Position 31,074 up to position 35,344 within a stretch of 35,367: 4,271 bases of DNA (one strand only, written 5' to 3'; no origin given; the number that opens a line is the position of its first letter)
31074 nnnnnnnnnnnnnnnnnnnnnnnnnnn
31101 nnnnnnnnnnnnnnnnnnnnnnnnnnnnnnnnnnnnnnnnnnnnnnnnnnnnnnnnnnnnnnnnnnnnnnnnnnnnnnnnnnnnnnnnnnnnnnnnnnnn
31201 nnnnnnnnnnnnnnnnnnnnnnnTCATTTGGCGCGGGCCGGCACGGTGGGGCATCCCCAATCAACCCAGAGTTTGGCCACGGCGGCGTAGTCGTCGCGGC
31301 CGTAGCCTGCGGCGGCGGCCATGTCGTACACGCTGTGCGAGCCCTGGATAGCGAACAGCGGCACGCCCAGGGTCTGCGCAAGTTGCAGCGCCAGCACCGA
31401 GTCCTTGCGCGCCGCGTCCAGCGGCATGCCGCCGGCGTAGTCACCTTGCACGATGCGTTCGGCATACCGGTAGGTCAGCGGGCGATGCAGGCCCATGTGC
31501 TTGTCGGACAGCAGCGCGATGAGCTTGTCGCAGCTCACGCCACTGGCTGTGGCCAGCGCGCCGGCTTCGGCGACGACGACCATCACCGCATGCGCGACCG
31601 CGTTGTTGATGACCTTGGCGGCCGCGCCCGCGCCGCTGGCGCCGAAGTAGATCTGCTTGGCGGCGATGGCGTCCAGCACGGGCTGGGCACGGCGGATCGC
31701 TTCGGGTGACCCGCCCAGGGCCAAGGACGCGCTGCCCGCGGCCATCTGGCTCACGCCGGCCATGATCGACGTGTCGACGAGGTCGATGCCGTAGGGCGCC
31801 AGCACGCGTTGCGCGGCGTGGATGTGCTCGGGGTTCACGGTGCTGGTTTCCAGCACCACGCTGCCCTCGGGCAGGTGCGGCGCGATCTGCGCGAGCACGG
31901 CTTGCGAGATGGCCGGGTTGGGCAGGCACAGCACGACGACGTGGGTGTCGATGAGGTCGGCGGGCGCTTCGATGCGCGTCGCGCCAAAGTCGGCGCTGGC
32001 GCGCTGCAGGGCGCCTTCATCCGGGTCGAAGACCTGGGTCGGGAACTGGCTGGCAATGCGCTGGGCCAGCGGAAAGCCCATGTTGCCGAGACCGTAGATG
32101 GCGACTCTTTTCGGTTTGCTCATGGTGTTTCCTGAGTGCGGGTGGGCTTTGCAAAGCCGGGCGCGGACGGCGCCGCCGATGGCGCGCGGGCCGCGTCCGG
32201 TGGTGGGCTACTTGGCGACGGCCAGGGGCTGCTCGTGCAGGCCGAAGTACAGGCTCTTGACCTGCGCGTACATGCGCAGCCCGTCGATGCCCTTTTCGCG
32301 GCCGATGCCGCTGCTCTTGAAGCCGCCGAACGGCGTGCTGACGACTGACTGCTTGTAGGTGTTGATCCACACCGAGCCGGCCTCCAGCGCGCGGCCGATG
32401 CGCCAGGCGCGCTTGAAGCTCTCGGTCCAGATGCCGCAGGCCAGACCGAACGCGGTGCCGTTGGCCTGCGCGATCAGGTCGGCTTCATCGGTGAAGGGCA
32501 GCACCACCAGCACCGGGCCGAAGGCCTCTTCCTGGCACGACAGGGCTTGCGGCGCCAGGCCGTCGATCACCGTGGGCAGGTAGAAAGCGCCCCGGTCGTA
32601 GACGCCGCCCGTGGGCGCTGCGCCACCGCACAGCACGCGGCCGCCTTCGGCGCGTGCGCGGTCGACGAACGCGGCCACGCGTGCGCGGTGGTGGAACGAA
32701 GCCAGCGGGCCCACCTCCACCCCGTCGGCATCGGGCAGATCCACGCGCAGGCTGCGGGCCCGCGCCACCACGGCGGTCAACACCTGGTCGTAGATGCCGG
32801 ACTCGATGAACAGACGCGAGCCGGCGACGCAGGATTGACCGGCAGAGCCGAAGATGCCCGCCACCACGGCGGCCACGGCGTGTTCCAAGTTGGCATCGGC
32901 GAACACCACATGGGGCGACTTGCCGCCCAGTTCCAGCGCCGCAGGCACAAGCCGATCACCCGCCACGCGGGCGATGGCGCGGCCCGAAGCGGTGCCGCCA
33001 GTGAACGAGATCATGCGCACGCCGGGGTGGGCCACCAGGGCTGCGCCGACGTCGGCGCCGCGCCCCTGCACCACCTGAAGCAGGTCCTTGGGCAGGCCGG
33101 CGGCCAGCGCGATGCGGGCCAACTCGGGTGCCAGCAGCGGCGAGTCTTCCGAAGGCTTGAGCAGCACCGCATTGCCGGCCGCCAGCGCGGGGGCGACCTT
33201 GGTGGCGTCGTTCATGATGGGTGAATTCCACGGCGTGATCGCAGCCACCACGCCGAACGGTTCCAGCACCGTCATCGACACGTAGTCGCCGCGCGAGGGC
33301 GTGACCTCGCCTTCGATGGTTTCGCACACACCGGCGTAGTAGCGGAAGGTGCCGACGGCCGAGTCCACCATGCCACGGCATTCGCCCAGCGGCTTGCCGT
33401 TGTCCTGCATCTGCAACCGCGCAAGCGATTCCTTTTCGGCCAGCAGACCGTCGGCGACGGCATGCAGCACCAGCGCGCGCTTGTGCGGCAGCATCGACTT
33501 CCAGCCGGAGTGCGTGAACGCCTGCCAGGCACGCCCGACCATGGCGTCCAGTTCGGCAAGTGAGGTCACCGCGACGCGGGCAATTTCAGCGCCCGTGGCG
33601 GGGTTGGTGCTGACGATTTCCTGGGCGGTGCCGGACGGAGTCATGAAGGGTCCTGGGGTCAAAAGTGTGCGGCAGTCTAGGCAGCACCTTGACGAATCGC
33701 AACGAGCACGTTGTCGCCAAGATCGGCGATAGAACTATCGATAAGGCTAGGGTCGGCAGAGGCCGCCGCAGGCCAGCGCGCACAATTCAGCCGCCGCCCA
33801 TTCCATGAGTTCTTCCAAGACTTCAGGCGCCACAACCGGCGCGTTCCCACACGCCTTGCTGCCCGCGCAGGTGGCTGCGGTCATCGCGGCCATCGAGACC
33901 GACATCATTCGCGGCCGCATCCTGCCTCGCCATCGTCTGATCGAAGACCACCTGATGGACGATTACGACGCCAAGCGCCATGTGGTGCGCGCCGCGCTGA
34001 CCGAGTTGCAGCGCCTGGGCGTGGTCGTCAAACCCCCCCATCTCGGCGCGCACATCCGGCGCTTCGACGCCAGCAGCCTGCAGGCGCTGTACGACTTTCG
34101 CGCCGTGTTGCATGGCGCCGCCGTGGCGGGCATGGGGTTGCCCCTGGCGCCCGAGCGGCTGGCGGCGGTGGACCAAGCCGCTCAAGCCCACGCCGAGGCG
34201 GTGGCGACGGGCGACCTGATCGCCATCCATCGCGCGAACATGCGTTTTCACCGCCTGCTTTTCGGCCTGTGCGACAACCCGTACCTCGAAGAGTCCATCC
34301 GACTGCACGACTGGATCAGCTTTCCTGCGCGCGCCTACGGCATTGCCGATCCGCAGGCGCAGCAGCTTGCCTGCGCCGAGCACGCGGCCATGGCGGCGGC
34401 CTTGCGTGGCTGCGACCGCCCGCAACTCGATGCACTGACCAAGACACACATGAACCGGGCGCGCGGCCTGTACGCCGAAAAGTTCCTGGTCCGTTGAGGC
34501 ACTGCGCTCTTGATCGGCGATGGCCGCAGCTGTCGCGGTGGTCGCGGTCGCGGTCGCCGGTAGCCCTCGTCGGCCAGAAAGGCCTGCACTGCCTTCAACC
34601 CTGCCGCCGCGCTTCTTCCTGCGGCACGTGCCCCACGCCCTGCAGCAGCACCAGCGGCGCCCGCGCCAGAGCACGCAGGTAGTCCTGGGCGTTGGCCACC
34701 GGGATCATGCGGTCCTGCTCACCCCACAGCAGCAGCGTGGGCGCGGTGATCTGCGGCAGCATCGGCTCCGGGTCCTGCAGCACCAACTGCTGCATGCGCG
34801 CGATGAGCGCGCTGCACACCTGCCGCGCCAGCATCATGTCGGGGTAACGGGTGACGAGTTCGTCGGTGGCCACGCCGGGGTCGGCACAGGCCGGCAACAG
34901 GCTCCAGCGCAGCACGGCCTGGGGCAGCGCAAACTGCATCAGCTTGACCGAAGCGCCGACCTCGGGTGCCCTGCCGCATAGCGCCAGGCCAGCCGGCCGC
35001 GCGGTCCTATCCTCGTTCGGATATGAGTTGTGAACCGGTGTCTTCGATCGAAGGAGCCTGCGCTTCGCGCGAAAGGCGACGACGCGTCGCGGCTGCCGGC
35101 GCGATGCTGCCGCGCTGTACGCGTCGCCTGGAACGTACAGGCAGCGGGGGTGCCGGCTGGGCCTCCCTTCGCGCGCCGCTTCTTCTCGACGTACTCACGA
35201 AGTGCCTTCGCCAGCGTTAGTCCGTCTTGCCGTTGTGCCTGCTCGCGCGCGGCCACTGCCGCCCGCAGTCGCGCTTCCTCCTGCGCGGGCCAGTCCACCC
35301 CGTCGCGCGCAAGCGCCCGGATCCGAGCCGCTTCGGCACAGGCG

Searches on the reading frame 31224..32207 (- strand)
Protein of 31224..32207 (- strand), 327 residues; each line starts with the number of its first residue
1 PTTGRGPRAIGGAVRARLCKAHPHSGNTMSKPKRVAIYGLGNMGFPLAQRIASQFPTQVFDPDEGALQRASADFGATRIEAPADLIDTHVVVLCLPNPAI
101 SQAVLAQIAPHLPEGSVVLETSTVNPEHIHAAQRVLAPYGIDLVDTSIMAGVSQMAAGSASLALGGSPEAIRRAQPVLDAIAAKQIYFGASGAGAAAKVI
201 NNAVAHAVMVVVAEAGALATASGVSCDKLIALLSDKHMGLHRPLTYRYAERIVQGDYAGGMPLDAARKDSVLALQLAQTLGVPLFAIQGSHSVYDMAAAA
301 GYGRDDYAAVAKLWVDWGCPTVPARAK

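Call 18: search_protein_families(library=pfam, proteins=[window:31224-32207:-])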
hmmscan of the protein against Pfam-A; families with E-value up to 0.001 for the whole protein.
window:31224-32207:- (327 aa): 4 families
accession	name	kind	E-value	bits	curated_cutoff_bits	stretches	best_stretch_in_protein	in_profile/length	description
PF03446.21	NAD_binding_2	-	1.9e-23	83.7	21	1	35-187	2-159/161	NAD binding domain of 6-phosphogluconate dehydrogenase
PF14833.11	NAD_binding_11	-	4.4e-17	62.9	30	1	192-313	1-121/122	NAD-binding of NADP-dependent 3-hydroxyisobutyrate dehydrogenase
PF21761.2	RedAm-like_C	-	4.9e-06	27.3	27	1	203-314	14-125/127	NADPH-dependent reductive aminase-like, C-terminal domain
PF03807.23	F420_oxidored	-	6.6e-05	23.9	21.6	1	34-121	1-91/94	NADP oxidoreductase coenzyme F420-dependent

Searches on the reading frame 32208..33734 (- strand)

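Call 18: search_protein_families(library=pfam, proteins=[window:32208-33734:-])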
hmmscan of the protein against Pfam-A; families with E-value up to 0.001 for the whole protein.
window:32208-33734:- (508 aa): 1 family
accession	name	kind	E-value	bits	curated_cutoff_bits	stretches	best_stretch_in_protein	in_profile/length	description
PF00171.27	Aldedh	-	3.9e-156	520.6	23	1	37-494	6-460/461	Aldehyde dehydrogenase family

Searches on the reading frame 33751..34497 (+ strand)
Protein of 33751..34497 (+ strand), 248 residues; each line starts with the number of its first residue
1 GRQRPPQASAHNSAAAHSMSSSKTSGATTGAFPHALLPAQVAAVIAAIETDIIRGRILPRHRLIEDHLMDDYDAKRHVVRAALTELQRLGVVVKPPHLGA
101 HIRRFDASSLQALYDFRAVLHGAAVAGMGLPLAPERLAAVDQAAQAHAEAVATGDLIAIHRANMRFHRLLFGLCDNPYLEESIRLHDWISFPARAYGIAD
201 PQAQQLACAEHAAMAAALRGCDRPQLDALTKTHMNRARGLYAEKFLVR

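Call 18: search_protein_families(library=pfam, proteins=[window:33751-34497:+])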
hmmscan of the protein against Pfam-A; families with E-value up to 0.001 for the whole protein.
window:33751-34497:+ (248 aa): 2 families
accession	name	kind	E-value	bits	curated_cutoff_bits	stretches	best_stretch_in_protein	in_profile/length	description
PF07729.17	FCD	-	3.7e-16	60.1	24.3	1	113-235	2-124/125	FCD domain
PF00392.27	GntR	-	6.5e-09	35.8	27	1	42-94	3-56/64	Bacterial regulatory proteins, gntR family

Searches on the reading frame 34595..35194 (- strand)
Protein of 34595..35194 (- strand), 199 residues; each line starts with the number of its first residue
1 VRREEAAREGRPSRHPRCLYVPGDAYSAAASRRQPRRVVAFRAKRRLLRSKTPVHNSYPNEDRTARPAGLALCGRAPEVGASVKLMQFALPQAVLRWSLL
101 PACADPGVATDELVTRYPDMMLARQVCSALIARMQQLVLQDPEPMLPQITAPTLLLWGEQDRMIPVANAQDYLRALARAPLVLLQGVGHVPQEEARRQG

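Call 18: search_protein_families(library=pfam, proteins=[window:34595-35194:-])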
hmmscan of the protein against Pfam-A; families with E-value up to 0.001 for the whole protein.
window:34595-35194:- (199 aa): 3 families
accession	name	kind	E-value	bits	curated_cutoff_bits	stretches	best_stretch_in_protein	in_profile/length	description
PF12697.13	Abhydrolase_6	-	2.3e-05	25.6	26.3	1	66-195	85-210/217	Alpha/beta hydrolase family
PF00561.26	Abhydrolase_1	-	3.5e-05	24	25.8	1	134-194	183-243/245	alpha/beta hydrolase fold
PF12146.15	Hydrolase_4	-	0.0007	19.4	27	1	89-189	129-232/239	Serine aminopeptidase, S33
